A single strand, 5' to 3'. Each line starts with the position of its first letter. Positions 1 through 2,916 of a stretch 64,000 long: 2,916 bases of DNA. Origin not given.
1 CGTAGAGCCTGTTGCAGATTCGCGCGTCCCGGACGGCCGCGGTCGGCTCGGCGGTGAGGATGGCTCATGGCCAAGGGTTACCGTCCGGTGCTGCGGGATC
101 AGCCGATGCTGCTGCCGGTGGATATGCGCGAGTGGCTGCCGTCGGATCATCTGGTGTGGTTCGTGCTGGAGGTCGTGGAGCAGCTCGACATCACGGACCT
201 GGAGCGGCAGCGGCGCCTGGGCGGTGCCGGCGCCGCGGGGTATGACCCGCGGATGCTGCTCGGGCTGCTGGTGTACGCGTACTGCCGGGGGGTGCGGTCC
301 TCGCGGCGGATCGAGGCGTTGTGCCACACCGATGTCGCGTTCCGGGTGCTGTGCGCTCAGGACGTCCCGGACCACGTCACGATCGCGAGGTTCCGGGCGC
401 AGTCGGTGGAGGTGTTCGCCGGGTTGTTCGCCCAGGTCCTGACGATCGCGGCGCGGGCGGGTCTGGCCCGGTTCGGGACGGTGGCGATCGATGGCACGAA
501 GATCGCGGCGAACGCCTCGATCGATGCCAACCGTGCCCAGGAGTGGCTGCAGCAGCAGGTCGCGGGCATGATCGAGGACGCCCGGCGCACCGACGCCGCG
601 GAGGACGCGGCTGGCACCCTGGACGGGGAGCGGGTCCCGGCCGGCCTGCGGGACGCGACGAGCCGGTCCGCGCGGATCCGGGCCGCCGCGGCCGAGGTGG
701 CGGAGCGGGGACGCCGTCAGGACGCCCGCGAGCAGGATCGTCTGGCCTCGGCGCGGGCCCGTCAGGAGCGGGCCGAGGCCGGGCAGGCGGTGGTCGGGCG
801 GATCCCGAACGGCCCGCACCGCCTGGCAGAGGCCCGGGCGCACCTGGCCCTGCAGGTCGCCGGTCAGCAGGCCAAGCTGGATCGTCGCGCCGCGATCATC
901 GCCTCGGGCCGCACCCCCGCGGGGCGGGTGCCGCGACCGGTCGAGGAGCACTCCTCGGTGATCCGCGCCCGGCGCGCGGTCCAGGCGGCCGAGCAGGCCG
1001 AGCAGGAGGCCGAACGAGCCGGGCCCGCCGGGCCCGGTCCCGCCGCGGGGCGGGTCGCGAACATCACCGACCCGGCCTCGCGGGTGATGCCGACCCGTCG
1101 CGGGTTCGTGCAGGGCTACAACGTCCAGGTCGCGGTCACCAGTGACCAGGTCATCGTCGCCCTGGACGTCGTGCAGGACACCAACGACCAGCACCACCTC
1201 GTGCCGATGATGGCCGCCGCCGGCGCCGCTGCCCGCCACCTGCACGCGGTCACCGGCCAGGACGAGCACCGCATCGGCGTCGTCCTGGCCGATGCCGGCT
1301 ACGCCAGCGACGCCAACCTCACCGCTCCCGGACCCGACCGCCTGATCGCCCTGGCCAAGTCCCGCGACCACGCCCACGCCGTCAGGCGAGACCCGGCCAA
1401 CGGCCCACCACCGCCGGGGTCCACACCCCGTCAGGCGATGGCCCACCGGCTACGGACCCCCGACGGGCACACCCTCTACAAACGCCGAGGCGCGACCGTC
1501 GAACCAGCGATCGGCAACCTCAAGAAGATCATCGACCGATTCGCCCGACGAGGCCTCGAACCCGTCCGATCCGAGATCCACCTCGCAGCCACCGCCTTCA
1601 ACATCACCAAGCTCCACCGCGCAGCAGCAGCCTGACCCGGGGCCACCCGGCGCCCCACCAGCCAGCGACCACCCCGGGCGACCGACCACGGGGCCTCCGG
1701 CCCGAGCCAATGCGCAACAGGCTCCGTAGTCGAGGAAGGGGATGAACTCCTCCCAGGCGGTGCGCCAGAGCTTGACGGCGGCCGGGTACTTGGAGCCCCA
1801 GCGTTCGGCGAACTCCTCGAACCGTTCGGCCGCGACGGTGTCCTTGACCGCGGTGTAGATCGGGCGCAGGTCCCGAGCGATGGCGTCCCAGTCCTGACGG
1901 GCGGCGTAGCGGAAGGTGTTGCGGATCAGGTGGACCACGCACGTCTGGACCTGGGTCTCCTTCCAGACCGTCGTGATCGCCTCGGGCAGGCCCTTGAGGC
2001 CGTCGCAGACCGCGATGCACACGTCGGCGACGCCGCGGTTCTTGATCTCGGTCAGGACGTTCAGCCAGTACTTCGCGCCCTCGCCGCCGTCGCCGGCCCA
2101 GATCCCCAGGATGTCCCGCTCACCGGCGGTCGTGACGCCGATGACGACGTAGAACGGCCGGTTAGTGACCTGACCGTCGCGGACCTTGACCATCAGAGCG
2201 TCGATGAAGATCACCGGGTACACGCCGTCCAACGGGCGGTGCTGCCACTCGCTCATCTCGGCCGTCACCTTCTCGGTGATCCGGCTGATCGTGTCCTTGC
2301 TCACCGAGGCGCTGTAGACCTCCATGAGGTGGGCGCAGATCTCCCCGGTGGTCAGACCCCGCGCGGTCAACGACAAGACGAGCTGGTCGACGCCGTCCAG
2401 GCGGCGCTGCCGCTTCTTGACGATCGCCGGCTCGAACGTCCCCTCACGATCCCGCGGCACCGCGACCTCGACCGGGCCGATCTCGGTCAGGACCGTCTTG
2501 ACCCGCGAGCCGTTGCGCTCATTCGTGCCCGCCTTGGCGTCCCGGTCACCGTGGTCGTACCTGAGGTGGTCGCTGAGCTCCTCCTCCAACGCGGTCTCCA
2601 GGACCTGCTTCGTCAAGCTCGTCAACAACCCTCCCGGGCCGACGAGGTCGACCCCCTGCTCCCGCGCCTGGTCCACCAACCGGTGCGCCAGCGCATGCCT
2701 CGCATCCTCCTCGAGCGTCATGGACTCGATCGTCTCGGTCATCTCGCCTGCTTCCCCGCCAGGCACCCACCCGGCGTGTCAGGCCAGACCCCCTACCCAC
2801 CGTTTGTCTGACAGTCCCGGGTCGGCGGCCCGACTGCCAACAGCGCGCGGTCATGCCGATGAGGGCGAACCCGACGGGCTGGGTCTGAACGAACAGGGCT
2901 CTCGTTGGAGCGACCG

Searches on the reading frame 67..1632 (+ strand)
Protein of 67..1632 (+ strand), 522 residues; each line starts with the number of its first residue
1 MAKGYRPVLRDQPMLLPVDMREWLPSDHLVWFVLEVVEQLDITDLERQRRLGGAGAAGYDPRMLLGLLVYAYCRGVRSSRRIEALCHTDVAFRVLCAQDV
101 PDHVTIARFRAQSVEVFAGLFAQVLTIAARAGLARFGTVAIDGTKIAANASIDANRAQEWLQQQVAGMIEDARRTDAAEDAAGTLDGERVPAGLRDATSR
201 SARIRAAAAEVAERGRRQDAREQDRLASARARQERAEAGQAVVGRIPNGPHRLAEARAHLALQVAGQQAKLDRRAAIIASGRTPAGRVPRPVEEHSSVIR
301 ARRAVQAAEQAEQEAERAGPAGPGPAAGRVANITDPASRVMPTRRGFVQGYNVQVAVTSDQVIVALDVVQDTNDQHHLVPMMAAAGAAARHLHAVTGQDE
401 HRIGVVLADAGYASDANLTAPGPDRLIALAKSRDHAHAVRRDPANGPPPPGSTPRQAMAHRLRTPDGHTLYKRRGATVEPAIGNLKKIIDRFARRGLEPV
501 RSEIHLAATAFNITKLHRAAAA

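Call 38: search_protein_families(library=pfam, proteins=[window:67-1632:+], max_evalue=0.001)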
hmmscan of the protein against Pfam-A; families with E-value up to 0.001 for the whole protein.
window:67-1632:+ (522 aa): 3 families
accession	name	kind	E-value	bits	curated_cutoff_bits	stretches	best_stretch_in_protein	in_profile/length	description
PF05598.16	DUF772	-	1.3e-16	60.7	23.1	1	55-124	1-74/74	Transposase domain (DUF772)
PF13751.12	DDE_Tnp_1_6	-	2e-10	41.5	25.1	1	454-517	60-125/125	Transposase DDE domain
PF01609.27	DDE_Tnp_1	-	1.2e-05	25.6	23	1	347-513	32-200/200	Transposase DDE domain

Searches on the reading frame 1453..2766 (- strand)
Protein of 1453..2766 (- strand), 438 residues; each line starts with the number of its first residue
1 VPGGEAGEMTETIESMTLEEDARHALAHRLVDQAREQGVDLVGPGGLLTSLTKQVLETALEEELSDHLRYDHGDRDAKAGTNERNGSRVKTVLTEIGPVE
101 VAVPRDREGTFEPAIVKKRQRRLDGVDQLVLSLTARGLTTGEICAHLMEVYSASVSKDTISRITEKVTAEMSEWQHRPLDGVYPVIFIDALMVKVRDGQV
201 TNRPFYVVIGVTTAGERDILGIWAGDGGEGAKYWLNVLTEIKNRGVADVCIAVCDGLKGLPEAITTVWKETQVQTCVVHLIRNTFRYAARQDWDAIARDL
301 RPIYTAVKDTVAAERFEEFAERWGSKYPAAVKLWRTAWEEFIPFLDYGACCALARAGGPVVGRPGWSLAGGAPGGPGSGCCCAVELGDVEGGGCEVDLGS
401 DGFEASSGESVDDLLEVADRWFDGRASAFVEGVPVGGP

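Call 38: search_protein_families(library=pfam, proteins=[window:1453-2766:-], max_evalue=0.001)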
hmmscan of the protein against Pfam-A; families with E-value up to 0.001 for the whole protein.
window:1453-2766:- (438 aa): 1 family
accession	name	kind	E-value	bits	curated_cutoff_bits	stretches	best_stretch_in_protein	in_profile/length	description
PF00872.24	Transposase_mut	-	5.6e-102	341.9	21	1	40-347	18-324/379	Transposase, Mutator family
